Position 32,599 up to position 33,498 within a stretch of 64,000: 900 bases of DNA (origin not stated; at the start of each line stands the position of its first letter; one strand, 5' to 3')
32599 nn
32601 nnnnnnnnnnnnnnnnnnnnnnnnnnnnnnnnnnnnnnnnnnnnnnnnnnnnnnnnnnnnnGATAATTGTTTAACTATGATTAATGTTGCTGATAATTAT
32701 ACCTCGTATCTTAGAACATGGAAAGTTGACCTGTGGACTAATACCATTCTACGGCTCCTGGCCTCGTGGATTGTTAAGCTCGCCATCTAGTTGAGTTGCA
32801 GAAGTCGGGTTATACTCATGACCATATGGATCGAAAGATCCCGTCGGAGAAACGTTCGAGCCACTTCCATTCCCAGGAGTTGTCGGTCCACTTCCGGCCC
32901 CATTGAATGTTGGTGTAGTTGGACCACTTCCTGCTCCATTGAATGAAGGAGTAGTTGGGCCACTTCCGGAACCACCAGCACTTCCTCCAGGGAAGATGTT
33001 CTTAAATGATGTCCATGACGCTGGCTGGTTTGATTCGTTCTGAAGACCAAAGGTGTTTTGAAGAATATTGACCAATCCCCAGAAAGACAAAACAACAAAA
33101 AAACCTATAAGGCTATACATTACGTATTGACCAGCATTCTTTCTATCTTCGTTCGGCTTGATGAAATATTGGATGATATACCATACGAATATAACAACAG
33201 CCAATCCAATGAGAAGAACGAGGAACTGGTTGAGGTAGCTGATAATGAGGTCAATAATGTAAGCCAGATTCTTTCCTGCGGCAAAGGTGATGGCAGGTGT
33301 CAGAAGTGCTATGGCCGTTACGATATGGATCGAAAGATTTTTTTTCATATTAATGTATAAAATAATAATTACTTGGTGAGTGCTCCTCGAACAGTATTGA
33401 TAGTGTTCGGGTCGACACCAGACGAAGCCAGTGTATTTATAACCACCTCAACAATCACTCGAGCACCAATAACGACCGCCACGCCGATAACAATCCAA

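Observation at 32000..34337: Tandem array of five paralogous two-TM T4SS-pilin-like genes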

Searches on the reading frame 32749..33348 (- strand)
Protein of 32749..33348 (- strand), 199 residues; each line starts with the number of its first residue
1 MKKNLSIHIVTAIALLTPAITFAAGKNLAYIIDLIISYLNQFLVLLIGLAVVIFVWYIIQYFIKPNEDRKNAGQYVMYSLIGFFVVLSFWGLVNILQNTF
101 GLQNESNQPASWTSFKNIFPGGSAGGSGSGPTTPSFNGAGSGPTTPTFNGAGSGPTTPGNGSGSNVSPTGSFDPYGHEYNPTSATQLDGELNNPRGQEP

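Call 3: search_protein_families(library=pfam, proteins=[window:32749-33348:-], max_evalue=1)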
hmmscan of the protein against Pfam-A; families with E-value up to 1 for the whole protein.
window:32749-33348:- (199 aa): 7 families
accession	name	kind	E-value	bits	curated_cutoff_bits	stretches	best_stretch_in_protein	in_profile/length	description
PF18895.5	T4SS_pilin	-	3.1e-08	34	26.6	1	42-96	16-71/71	Type IV secretion system pilin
PF10251.14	PEN-2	-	0.0054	17.6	25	1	48-92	22-70/93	Presenilin enhancer-2 subunit of gamma secretase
PF00520.37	Ion_trans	-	0.012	15.3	25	1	6-100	93-198/241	Ion transport protein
PF23778.1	Phage_holin_2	-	0.054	14.2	32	1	46-98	3-55/92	Putative phage holin family 2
PF04123.18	DUF373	-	0.12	12.3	28.3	1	7-96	230-317/335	Domain of unknown function (DUF373)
PF05875.18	Ceramidase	-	0.14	12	32.5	1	35-95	128-188/259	Ceramidase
PF00335.26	Tetraspanin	-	0.25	11.4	32.1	1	38-95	6-68/225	Tetraspanin family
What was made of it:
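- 32749..33348 (-): g3: 199-aa VirB2-like pilin paralogue with a Gly/Ser/Pro/Thr-rich repetitive C-terminal tail. PF18895 34.0 bits (call 3).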

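Call 4: search_protein_families(library=ncbifam, proteins=[window:32749-33348:-], max_evalue=1)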
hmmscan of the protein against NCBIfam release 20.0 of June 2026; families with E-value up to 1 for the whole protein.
window:32749-33348:- (199 aa): 6 families
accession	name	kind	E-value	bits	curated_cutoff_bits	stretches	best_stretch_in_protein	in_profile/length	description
NF045849.1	ICE_MMCAP2_0565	equivalog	2.8e-05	23.7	40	1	31-96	5-76/80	Mbov_0395 family pilin-like conjugal transfer protein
NF045951.1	MAG0110_fam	subfamily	0.00089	18.6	98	1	11-100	23-104/237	MAG0110 family membrane protein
NF043062.1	MMSYN1_0881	equivalog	0.014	14.5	450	1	41-99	307-364/455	hexose phosphate transporter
NF037976.1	gtrA_1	subfamily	0.046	13.9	50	1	39-101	31-97/126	GtrA family protein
NF041534.1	rodZ_Strepcoccus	equivalog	0.12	11.6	375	1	37-75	104-143/275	cytoskeleton protein RodZ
TIGR03927.1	T7SS_EssA_Firm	equivalog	0.47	10.3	32.45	1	66-100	116-150/151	type VII secretion protein EssA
